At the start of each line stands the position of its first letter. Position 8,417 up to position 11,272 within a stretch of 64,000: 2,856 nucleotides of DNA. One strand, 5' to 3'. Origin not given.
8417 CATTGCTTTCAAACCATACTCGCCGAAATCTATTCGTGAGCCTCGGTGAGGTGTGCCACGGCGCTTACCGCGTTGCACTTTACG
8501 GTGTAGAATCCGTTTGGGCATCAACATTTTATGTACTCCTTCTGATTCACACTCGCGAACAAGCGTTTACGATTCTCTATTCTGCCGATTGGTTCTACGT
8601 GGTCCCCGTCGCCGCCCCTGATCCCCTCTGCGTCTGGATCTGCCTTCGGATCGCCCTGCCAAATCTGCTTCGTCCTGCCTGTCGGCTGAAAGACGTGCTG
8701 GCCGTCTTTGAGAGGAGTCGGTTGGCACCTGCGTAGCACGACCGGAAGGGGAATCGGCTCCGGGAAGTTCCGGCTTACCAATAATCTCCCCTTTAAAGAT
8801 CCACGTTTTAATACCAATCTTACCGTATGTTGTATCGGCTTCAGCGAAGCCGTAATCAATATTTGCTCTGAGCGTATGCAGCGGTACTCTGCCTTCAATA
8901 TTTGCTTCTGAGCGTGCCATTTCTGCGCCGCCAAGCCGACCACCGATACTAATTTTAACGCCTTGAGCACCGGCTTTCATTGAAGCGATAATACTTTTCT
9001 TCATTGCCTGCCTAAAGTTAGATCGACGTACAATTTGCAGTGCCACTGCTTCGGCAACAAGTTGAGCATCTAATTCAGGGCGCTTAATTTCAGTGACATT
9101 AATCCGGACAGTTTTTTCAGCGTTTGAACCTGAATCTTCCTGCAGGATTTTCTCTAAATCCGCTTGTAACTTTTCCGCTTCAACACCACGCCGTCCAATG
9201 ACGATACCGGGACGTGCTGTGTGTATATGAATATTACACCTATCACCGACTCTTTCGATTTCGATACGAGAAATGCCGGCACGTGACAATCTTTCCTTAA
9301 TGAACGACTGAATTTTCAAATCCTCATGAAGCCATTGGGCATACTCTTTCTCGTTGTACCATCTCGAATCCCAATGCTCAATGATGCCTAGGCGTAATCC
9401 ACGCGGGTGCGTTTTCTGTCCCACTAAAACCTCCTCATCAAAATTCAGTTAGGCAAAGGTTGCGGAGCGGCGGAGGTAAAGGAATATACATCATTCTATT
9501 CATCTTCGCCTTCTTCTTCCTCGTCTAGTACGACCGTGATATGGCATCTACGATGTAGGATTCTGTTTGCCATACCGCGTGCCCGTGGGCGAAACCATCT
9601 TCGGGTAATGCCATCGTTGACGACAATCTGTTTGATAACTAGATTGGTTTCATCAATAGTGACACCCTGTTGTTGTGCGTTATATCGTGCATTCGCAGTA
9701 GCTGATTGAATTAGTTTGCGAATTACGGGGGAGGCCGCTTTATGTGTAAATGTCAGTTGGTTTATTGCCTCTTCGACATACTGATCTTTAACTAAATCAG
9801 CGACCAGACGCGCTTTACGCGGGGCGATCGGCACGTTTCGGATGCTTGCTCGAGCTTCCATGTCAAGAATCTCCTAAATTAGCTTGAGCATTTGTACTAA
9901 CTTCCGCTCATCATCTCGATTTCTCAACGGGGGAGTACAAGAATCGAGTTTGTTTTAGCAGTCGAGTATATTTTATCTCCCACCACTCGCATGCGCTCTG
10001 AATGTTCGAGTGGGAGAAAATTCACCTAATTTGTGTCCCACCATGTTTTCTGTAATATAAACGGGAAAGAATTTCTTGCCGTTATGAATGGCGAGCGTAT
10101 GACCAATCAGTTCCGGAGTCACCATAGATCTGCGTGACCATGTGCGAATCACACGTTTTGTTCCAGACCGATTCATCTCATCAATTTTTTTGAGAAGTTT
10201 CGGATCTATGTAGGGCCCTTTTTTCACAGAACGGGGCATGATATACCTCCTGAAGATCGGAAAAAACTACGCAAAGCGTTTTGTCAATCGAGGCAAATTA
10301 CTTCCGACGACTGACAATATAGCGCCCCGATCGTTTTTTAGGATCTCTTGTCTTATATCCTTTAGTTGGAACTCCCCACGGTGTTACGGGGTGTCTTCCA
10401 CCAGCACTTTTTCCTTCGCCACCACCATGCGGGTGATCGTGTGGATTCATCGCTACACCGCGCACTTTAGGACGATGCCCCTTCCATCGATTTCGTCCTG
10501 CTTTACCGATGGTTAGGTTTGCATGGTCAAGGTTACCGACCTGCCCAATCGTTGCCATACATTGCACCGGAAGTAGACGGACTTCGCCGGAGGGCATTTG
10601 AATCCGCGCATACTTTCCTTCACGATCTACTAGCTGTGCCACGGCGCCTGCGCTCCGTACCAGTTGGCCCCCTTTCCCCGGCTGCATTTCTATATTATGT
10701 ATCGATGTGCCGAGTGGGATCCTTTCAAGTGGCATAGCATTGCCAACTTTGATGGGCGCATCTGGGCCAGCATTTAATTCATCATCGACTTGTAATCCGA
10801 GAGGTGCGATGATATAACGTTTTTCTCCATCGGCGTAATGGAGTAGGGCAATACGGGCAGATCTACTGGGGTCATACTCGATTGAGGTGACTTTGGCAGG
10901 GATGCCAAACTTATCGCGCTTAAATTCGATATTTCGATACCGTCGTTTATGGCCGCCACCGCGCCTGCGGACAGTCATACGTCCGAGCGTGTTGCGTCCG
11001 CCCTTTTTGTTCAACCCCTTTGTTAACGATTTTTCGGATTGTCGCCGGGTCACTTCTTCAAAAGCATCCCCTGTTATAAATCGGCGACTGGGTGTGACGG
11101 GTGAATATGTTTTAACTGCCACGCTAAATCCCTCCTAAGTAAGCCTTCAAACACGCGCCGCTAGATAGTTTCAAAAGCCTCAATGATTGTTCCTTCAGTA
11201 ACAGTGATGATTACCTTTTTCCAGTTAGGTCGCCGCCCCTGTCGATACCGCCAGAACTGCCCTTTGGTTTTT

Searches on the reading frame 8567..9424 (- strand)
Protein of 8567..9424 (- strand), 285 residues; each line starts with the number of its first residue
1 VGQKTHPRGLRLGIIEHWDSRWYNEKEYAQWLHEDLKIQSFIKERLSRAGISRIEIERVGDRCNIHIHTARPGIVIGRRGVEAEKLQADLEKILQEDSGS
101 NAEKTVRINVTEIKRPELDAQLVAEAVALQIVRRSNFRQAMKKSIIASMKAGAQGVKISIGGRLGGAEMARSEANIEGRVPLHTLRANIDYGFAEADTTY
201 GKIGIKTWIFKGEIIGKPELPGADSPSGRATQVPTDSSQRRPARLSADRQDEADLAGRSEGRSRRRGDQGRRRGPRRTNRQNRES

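Call 89: search_protein_families(library=pfam, proteins=[window:8567-9424:-], max_evalue=0.001)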
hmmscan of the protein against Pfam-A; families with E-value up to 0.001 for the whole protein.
window:8567-9424:- (285 aa): 2 families
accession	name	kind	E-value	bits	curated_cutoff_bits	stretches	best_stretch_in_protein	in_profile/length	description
PF00189.25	Ribosomal_S3_C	-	7e-32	110.2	34.1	1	127-209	1-83/83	Ribosomal protein S3, C-terminal domain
PF07650.23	KH_2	-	8.7e-17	61.2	22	1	37-118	1-78/78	KH domain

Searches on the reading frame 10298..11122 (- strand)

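Call 89: search_protein_families(library=pfam, proteins=[window:10298-11122:-], max_evalue=0.001)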
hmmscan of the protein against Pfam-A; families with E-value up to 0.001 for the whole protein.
window:10298-11122:- (274 aa): 2 families
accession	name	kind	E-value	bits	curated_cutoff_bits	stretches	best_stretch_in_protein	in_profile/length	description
PF03947.24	Ribosomal_L2_C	-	1.2e-57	193.8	33.7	1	125-250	1-126/126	Ribosomal Proteins L2, C-terminal domain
PF00181.30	Ribosomal_L2_N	-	4.3e-32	110.4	23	1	42-116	1-75/77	Ribosomal Proteins L2, RNA binding N-terminal domain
